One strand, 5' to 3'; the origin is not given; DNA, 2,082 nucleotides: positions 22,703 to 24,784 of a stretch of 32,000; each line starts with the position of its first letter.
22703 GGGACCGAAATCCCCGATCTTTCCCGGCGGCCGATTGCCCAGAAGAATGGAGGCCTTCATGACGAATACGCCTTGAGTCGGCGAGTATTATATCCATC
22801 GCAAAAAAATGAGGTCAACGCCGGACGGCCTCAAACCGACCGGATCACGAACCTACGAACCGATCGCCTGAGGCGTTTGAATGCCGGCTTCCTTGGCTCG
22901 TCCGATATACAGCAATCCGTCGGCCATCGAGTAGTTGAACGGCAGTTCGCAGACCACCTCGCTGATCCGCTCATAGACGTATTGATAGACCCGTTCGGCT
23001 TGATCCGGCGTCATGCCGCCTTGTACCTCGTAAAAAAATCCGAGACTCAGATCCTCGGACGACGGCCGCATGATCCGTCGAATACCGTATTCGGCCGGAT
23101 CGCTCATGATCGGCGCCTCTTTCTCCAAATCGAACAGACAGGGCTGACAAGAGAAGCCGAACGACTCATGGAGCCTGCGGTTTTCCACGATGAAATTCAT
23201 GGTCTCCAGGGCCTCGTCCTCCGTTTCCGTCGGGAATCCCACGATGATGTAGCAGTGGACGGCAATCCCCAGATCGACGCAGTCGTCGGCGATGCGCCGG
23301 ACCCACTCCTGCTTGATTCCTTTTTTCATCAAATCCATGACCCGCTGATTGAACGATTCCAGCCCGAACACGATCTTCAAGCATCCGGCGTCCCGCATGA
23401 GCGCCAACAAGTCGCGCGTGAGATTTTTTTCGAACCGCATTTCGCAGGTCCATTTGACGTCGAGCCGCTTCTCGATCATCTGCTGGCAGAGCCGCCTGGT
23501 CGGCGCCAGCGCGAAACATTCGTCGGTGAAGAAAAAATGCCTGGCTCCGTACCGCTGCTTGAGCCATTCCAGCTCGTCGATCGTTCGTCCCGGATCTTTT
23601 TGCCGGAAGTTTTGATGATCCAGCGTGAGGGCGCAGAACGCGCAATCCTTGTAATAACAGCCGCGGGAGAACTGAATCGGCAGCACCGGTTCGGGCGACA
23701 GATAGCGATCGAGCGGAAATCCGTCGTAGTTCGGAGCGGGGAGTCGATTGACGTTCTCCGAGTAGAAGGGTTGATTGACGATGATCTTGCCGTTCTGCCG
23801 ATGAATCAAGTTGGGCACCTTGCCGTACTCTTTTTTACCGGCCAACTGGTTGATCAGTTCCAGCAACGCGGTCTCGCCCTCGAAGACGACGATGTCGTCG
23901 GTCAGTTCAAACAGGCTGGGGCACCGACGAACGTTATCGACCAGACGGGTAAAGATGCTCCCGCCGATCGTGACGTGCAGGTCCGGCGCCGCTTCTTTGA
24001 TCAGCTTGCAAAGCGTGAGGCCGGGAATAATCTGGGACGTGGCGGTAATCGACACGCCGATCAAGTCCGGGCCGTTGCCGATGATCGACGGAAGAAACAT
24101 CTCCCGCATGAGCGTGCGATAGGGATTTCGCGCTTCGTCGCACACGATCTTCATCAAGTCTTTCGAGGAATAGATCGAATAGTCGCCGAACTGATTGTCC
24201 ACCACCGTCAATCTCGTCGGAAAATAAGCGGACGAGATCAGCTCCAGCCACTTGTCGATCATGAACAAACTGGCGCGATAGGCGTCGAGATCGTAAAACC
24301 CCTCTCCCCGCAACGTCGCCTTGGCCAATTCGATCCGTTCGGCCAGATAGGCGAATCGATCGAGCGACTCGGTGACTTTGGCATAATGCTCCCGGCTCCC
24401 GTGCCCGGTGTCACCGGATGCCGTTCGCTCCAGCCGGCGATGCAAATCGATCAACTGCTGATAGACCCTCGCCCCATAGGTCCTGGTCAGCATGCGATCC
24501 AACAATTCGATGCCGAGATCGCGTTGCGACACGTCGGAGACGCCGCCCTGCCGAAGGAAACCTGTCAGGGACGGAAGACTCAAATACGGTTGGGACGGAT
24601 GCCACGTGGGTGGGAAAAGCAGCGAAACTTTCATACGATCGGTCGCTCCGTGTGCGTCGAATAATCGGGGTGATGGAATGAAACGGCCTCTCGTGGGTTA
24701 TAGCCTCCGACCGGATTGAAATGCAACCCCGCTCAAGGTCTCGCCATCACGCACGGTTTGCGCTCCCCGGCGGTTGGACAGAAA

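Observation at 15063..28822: Thirteen co-directional genes form a periplasmic redox/cofactor cluster with no catalytic subunit, a candidate undescribed electron-transfer system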

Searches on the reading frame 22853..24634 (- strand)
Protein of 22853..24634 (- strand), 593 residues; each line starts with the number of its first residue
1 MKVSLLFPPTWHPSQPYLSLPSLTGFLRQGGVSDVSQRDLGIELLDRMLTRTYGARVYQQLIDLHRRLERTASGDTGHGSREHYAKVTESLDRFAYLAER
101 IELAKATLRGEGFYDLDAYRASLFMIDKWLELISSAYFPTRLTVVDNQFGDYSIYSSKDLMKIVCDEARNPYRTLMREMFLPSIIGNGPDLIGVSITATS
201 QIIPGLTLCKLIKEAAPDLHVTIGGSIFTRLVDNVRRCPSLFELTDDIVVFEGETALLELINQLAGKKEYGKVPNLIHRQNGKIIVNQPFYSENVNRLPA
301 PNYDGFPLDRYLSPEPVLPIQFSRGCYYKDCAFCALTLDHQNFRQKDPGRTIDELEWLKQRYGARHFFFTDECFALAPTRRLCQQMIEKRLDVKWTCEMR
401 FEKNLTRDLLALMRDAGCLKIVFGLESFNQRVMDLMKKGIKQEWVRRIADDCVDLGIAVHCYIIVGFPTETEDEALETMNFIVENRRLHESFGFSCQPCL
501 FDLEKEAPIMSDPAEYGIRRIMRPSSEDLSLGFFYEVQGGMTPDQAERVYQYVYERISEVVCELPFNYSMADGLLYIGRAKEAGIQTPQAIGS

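Call 4: search_protein_families(library=pfam, max_evalue=0.01, proteins=[window:22853-24634:-])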
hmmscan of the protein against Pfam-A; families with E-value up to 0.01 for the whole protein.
window:22853-24634:- (593 aa): 2 families
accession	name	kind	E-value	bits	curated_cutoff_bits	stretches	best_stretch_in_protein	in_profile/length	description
PF04055.27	Radical_SAM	-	2.8e-20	73.6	29.5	1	320-482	1-166/166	Radical SAM superfamily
PF02310.24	B12-binding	-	1.6e-07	31.6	32.1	1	178-260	41-120/121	B12 binding domain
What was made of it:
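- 22853..24634 (-): Class-B (B12-binding) radical SAM enzyme with a CX4CX2C cluster motif. Substrate unknown. Ortholog of NIDE3276 / NITMOv2_3622. PF04055 E 2.8e-20; PF02310 31.6 bits, just under the cut-off (call 4).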

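Call 6: find_encoding_contigs(protein=window:22853-24634:-, flank=10000, max_places=8)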
Protein window:22853-24634:- (593 aa): 24 contigs read that carry it; 8 places shown.
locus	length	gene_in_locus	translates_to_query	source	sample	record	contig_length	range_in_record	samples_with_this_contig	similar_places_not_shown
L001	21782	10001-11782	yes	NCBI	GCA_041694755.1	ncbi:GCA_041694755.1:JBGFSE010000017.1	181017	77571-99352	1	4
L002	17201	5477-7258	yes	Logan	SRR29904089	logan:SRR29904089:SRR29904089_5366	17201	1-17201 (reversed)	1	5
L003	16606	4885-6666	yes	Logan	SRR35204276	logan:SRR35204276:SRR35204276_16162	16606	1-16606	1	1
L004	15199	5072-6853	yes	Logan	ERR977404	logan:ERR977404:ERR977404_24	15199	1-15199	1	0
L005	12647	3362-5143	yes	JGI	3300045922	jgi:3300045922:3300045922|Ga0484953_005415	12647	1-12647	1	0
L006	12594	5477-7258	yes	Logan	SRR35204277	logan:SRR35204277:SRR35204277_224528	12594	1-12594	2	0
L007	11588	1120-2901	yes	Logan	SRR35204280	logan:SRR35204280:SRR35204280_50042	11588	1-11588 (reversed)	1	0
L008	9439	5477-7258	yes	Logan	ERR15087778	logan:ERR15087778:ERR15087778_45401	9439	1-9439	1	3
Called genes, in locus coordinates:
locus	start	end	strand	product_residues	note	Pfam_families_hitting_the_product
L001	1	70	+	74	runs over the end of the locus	PF10047:DUF2281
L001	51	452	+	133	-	PF01850:PIN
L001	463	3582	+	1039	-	PF04851:ResIII (faint)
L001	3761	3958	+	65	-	-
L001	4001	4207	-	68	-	-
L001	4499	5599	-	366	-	-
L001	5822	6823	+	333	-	-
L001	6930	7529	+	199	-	PF25160:LdpA_Fe-S-bd (faint), PF12797:Fer4_2 (faint), PF14697:Fer4_21 (faint), PF00037:Fer4 (faint), PF12837:Fer4_6 (faint), PF12838:Fer4_7 (weak), PF13187:Fer4_9 (weak), PF12838:Fer4_7 (weak), +2 more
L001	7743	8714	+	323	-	PF02613:Nitrate_red_del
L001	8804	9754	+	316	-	PF09459:EB_dh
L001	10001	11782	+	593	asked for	PF02310:B12-binding (weak), PF04055:Radical_SAM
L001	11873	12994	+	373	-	-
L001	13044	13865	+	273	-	PF23914:TPR_CcmH_CycH (faint), PF12895:ANAPC3 (faint), PF13371:TPR_9 (faint), PF13428:TPR_14 (faint), PF14561:TPR_20 (faint), PF13424:TPR_12, PF13432:TPR_16 (weak), PF14559:TPR_19 (weak), +11 more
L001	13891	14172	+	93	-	PF02416:TatA_B_E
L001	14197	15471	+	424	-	PF08450:SGL (faint), PF24684:Vgb_lyase (faint), PF25021:TEN_NHL (weak), PF01436:NHL (faint), PF06739:SBBP (faint), PF06977:SdiA-regulated (faint), PF13449:Phytase-like (faint), PF25021:TEN_NHL (weak)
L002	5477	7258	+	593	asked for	PF02310:B12-binding (weak), PF04055:Radical_SAM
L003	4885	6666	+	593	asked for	PF02310:B12-binding (weak), PF04055:Radical_SAM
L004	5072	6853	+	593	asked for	PF02310:B12-binding (weak), PF04055:Radical_SAM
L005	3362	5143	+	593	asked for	PF02310:B12-binding (weak), PF04055:Radical_SAM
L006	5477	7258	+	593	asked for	PF02310:B12-binding (weak), PF04055:Radical_SAM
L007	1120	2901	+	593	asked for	PF02310:B12-binding (weak), PF04055:Radical_SAM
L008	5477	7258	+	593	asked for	PF02310:B12-binding (weak), PF04055:Radical_SAM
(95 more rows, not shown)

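Call 13: search_protein_families(library=ncbifam, max_evalue=0.001, proteins=[window:22853-24634:-])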
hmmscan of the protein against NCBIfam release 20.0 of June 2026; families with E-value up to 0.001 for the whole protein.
window:22853-24634:- (593 aa): 27 families (the best 25 are shown)
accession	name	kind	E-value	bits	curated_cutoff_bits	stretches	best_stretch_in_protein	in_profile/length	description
TIGR03975.1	rSAM_ocin_1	subfamily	1.6e-45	155.7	281.85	1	182-521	122-462/606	RiPP maturation radical SAM C-methyltransferase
TIGR04479.1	bcpD_PhpK_rSAM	subfamily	2.1e-37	128.7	600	1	187-486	109-410/504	PhpK family radical SAM P-methyltransferase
NF050148.1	rSAM_ApyD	equivalog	1.8e-35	122.4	750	1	154-484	44-365/645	RiPP biosynthesis radical SAM protein ApyD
TIGR03471.1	HpnJ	equivalog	4.7e-30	104.9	577.6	1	196-484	75-364/472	hopanoid biosynthesis associated radical SAM protein HpnJ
TIGR04385.1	B12_rSAM_cofa1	equivalog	2.7e-29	102.7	450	1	167-487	45-366/438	B12 lower ligand biosynthesis radical SAM protein BzaD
TIGR04072.2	rSAM_ladder_B12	equivalog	1.3e-28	99.9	360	1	209-482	90-346/443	lipid biosynthesis B12-binding/radical SAM protein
TIGR02026.1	BchE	equivalog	3.4e-25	88.9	481.35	1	184-483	59-363/497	magnesium-protoporphyrin IX monomethyl ester anaerobic oxidative cyclase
NF038361.1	rSAM_Sden_1168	equivalog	3.8e-23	81.9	575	1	176-482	128-448/560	Sden_1168 family B12-binding radical SAM P-methyltransferase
TIGR04014.1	B12_SAM_MJ_0865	equivalog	3.2e-16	59.1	360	1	242-485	86-336/434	methyl-coenzyme M reductase glutamine C-methyltransferase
TIGR04295.1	B12_rSAM_oligo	hypoth_equivalog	9.7e-16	57.5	400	1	244-441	122-317/422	TIGR04295 family B12-binding domain-containing radical SAM protein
TIGR04013.1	B12_SAM_MJ_1487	hypoth_equivalog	5.7e-15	55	251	2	418-483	266-331/382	TIGR04013 family B12-binding domain/radical SAM domain-containing protein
NF033070.1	rSAM_AprD4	equivalog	9e-13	47.9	500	1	315-492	194-373/456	AprD4 family radical SAM diol-dehydratase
TIGR04367.1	HpnR_B12_rSAM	equivalog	7e-12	44.6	650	1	187-465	59-333/490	hopanoid C-3 methylase HpnR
NF040546.1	rSAM_CUAEP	equivalog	8.9e-12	44.4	500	1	242-485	96-341/468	CUAEP/CCAEP-tail radical SAM (seleno)protein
TIGR04190.1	B12_SAM_Ta0216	equivalog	4.8e-11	41.9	500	1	206-521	97-434/554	TIGR04190 family B12-binding domain/radical SAM domain protein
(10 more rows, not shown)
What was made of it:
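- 22853..24634 (-): Best NCBIfam matches are RiPP C-methyltransferase and PhpK-type methyltransferases, all below cut-off (call 13).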

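Call 18: find_homologous_proteins(query=window:22853-24634:-, max_evalue=1e-10)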
Query window:22853-24634:- (593 aa): 1205 proteins with E <= 1e-10 among 8000 candidates; the best 120 are listed.
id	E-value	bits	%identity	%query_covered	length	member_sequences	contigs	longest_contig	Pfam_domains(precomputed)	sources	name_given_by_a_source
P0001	0.0e+0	1323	96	100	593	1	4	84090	PF04055.28,PF02310.25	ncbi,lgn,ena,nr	ncbi:MAG: B12-binding domain-containing radical SAM protein [Nitrospira sp.]|nr:B12-binding domain-c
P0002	0.0e+0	1322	96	100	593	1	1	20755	PF04055.28,PF02310.25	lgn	-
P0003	0.0e+0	1252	90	100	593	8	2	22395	PF04055.28,PF02310.25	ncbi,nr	ncbi:MAG: B12-binding domain-containing radical SAM protein [Nitrospira sp.]|nr:B12-binding domain-c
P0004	0.0e+0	1249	89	100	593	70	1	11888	PF04055.28,PF02310.25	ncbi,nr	ncbi:MAG: radical SAM protein [Nitrospira sp.]|nr:radical SAM protein [Nitrospira sp.]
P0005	0.0e+0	1224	87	100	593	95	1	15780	PF04055.28,PF02310.25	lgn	-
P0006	0.0e+0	1224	88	100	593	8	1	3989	PF04055.28,PF02310.25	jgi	jgi:hypothetical protein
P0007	0.0e+0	1222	87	100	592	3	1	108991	PF04055.28,PF02310.25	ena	-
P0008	0.0e+0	1210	87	100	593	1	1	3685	PF04055.28,PF02310.25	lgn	-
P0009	0.0e+0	1209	87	100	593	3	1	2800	PF04055.28,PF02310.25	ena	-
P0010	0.0e+0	1208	86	99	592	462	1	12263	PF04055.28,PF02310.25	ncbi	ncbi:MAG: B12-binding domain-containing radical SAM protein [Nitrospira sp.]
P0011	0.0e+0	1207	86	100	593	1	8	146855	PF04055.28,PF02310.25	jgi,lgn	jgi:radical SAM superfamily enzyme YgiQ (UPF0313 family)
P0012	0.0e+0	1194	85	100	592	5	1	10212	PF04055.28,PF02310.25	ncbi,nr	ncbi:MAG TPA: radical SAM protein [Nitrospira sp.]|nr:radical SAM protein [Nitrospira sp.]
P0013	0.0e+0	1190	84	100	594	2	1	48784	PF04055.28,PF02310.25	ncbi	ncbi:MAG: radical SAM protein [Nitrospira sp.]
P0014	0.0e+0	1189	85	100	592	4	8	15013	PF04055.28,PF02310.25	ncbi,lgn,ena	-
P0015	0.0e+0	1187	85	100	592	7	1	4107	PF04055.28,PF02310.25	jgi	jgi:hypothetical protein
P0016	0.0e+0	1182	84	100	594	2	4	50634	PF04055.28,PF02310.25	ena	-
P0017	0.0e+0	1182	83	100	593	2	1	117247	PF04055.28,PF02310.25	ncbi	-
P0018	0.0e+0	1173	82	100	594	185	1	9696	PF04055.28,PF02310.25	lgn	-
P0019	0.0e+0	1171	83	100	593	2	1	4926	PF04055.28,PF02310.25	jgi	jgi:radical SAM superfamily enzyme YgiQ (UPF0313 family)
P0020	0.0e+0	1164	84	99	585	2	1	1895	PF04055.28,PF02310.25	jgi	jgi:anaerobic magnesium-protoporphyrin IX monomethyl ester cyclase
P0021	0.0e+0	1157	82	100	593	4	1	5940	PF04055.28,PF02310.25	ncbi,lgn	ncbi:MAG TPA: radical SAM protein [Nitrospiraceae bacterium]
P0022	0.0e+0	1157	82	100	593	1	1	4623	PF04055.28,PF02310.25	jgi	jgi:hypothetical protein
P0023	0.0e+0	1155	81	100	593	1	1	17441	PF04055.28,PF02310.25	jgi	-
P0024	0.0e+0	1155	81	100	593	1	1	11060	PF04055.28,PF02310.25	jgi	-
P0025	0.0e+0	1154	81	100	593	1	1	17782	PF04055.28,PF02310.25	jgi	-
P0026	0.0e+0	1154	81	100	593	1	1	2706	PF04055.28,PF02310.25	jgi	-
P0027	0.0e+0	1153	81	100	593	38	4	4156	PF04055.28,PF02310.25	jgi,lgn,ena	jgi:anaerobic magnesium-protoporphyrin IX monomethyl ester cyclase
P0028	0.0e+0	1153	81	100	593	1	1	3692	PF04055.28,PF02310.25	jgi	-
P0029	0.0e+0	1151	81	100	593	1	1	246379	PF04055.28,PF02310.25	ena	-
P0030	0.0e+0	1148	82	99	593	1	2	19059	PF04055.28,PF02310.25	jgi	jgi:anaerobic magnesium-protoporphyrin IX monomethyl ester cyclase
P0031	0.0e+0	1146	84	96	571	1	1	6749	PF04055.28,PF02310.25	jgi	jgi:radical SAM superfamily enzyme YgiQ (UPF0313 family)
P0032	0.0e+0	1145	82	98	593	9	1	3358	PF04055.28,PF02310.25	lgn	-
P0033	0.0e+0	1145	81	100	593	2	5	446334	PF04055.28,PF02310.25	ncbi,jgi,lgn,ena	-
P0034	0.0e+0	1145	81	100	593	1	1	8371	PF04055.28,PF02310.25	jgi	jgi:hypothetical protein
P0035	0.0e+0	1144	81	100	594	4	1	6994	PF04055.28,PF02310.25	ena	-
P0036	0.0e+0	1144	81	100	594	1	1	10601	PF04055.28,PF02310.25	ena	-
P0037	0.0e+0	1143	81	100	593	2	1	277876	PF04055.28,PF02310.25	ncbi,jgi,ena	-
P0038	0.0e+0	1143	81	100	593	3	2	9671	PF04055.28,PF02310.25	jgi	jgi:anaerobic magnesium-protoporphyrin IX monomethyl ester cyclase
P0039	0.0e+0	1142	81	99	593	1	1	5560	PF04055.28,PF02310.25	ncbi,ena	ncbi:MAG: radical SAM protein [Nitrospirota bacterium]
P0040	0.0e+0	1141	81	99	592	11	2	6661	PF04055.28,PF02310.25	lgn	-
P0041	0.0e+0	1141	81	100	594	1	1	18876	PF04055.28,PF02310.25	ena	-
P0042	0.0e+0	1141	81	100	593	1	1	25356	PF04055.28,PF02310.25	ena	-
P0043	0.0e+0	1141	81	100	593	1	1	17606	PF04055.28,PF02310.25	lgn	-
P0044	0.0e+0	1140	80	100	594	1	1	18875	PF04055.28,PF02310.25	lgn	-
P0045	0.0e+0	1140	81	99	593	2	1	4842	PF04055.28,PF02310.25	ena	-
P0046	0.0e+0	1140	82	98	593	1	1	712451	PF04055.28,PF02310.25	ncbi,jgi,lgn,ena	jgi:hypothetical protein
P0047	0.0e+0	1140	80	100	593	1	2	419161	PF04055.28,PF02310.25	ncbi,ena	-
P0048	0.0e+0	1140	80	100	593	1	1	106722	PF04055.28,PF02310.25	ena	-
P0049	0.0e+0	1140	80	100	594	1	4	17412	PF04055.28,PF02310.25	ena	-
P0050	0.0e+0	1140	82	99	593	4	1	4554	PF04055.28,PF02310.25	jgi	-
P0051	0.0e+0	1139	81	99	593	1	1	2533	PF04055.28,PF02310.25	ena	-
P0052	0.0e+0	1139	81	99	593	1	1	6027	PF04055.28,PF02310.25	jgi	jgi:hypothetical protein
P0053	0.0e+0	1139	82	98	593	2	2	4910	PF04055.28,PF02310.25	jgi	jgi:hypothetical protein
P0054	0.0e+0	1139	82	98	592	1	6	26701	PF04055.28,PF02310.25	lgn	-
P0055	0.0e+0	1138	81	100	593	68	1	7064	PF04055.28,PF02310.25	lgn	-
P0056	0.0e+0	1138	81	100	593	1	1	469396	PF04055.28,PF02310.25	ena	-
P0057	0.0e+0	1138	80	100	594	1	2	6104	PF04055.28,PF02310.25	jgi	jgi:anaerobic magnesium-protoporphyrin IX monomethyl ester cyclase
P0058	0.0e+0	1137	82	98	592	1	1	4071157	PF04055.28,PF02310.25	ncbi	ncbi:MAG: conserved protein of unknown function [Nitrospira sp.]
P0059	0.0e+0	1137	81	99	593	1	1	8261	PF04055.28,PF02310.25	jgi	jgi:hypothetical protein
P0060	0.0e+0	1137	81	99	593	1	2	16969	PF04055.28,PF02310.25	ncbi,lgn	-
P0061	0.0e+0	1137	80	100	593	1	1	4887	PF04055.28,PF02310.25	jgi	-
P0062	0.0e+0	1137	80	100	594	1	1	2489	PF04055.28,PF02310.25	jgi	jgi:anaerobic magnesium-protoporphyrin IX monomethyl ester cyclase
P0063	0.0e+0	1137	82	98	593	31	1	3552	PF04055.28,PF02310.25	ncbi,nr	ncbi:MAG TPA: radical SAM protein [Nitrospira sp.]|nr:radical SAM protein [Nitrospira sp.]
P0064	0.0e+0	1137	81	100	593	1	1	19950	PF04055.28,PF02310.25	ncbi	-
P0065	0.0e+0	1137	80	100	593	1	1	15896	PF04055.28,PF02310.25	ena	-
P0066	0.0e+0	1136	80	100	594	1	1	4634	PF04055.28,PF02310.25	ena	-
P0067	0.0e+0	1136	80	100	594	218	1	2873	PF04055.28,PF02310.25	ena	-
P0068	0.0e+0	1136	81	98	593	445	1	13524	PF04055.28,PF02310.25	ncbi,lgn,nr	ncbi:MAG TPA: radical SAM protein [Nitrospira sp.]|nr:radical SAM protein [Nitrospira sp.]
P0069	0.0e+0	1136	80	100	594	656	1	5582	PF04055.28,PF02310.25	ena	-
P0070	0.0e+0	1136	80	100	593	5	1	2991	PF04055.28,PF02310.25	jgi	jgi:anaerobic magnesium-protoporphyrin IX monomethyl ester cyclase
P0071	0.0e+0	1136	81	100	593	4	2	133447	PF04055.28,PF02310.25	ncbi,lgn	-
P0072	0.0e+0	1135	80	100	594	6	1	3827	PF04055.28,PF02310.25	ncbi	-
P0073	0.0e+0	1135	80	100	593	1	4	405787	PF04055.28,PF02310.25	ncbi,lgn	-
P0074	0.0e+0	1135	80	100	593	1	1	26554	PF04055.28,PF02310.25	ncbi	-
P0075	0.0e+0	1134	81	98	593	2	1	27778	PF04055.28,PF02310.25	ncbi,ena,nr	ncbi:MAG TPA: radical SAM protein [Nitrospira sp.]|nr:radical SAM protein [Nitrospira sp.]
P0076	0.0e+0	1134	80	100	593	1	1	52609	PF04055.28,PF02310.25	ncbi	-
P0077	0.0e+0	1134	80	99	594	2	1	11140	PF04055.28,PF02310.25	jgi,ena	-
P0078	0.0e+0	1134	81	98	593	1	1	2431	PF04055.28,PF02310.25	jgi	jgi:hypothetical protein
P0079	0.0e+0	1133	80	100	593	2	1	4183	PF04055.28,PF02310.25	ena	-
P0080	0.0e+0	1133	81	98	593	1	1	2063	PF04055.28,PF02310.25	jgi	jgi:hypothetical protein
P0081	0.0e+0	1133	80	100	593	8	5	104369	PF04055.28,PF02310.25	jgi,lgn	jgi:hypothetical protein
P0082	0.0e+0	1132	80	100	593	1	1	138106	PF04055.28,PF02310.25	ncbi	-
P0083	0.0e+0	1131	80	100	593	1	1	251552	PF04055.28,PF02310.25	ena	-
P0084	0.0e+0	1127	80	100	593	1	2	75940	PF04055.28,PF02310.25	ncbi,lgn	-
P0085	0.0e+0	1127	81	98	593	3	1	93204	PF04055.28,PF02310.25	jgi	jgi:radical SAM superfamily enzyme YgiQ (UPF0313 family)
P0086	0.0e+0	1125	79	100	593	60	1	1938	PF04055.28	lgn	-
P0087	0.0e+0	1122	80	98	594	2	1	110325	PF04055.28,PF02310.25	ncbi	-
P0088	0.0e+0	1122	78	100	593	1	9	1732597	PF04055.28,PF02310.25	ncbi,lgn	ncbi:MAG: radical SAM protein [Nitrospiraceae bacterium]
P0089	0.0e+0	1120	79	99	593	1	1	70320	PF04055.28,PF02310.25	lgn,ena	-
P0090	0.0e+0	1119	78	100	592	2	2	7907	PF04055.28,PF02310.25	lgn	-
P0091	0.0e+0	1112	79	100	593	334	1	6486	PF04055.28,PF02310.25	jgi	jgi:hypothetical protein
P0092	0.0e+0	1108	82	96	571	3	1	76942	PF04055.28,PF02310.25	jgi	-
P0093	0.0e+0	1100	78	100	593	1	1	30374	PF04055.28,PF02310.25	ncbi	ncbi:MAG: B12-binding domain-containing radical SAM protein [Nitrospiraceae bacterium]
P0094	0.0e+0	1091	77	100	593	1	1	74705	PF04055.28,PF02310.25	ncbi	-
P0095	0.0e+0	1090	77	100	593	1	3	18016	PF04055.28,PF02310.25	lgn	-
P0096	0.0e+0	1089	76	100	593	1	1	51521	PF04055.28,PF02310.25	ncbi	-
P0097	0.0e+0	1087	76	100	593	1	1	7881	PF04055.28,PF02310.25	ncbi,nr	ncbi:MAG: radical SAM protein [Nitrospirae bacterium]|nr:MAG: radical SAM protein [Nitrospirota bact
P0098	0.0e+0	1087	76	100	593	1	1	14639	PF04055.28,PF02310.25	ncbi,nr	ncbi:MAG: radical SAM protein [Nitrospira sp.]|nr:radical SAM protein [Nitrospira sp.]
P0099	0.0e+0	1086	77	100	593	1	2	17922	PF04055.28,PF02310.25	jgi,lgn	jgi:hypothetical protein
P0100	0.0e+0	1086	76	100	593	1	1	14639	PF04055.28,PF02310.25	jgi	-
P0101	0.0e+0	1085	77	98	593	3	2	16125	PF04055.28,PF02310.25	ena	-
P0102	0.0e+0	1084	76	100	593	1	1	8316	PF04055.28,PF02310.25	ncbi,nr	ncbi:MAG: radical SAM protein [Nitrospirae bacterium]|nr:radical SAM protein [Nitrospirota bacterium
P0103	0.0e+0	1083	76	100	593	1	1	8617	PF04055.28,PF02310.25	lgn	-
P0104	0.0e+0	1082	78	98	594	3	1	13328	PF04055.28,PF02310.25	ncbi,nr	ncbi:MAG TPA: radical SAM protein [Nitrospirales bacterium]|nr:radical SAM protein [Nitrospirales ba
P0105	0.0e+0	1082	77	100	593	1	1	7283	PF04055.28,PF02310.25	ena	-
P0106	0.0e+0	1081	76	100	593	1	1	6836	PF04055.28,PF02310.25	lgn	-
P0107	0.0e+0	1081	76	100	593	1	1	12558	PF04055.28,PF02310.25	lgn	-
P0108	0.0e+0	1079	76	100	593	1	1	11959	PF04055.28,PF02310.25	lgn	-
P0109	0.0e+0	1078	76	99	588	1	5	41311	PF04055.28,PF02310.25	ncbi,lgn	ncbi:MAG: B12-binding domain-containing radical SAM protein [Nitrospiraceae bacterium]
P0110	0.0e+0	1077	75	100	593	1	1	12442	PF04055.28,PF02310.25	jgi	jgi:hypothetical protein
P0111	0.0e+0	1076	76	99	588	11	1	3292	PF04055.28,PF02310.25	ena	-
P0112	0.0e+0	1076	77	99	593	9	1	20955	PF04055.28,PF02310.25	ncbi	-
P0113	0.0e+0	1075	77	98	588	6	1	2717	PF04055.28,PF02310.25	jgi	jgi:hypothetical protein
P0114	0.0e+0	1075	75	100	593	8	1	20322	PF04055.28,PF02310.25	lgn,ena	-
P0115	0.0e+0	1075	76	100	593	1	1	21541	PF04055.28,PF02310.25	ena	-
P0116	0.0e+0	1075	76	100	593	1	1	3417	PF04055.28,PF02310.25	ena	-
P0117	0.0e+0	1074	76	100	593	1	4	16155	PF04055.28,PF02310.25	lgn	-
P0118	0.0e+0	1074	76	100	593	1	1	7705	PF04055.28,PF02310.25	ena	-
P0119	0.0e+0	1074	77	100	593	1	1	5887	PF04055.28,PF02310.25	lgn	-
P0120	0.0e+0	1074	76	100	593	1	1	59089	PF04055.28,PF02310.25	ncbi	ncbi:MAG: radical SAM protein [Nitrospirota bacterium]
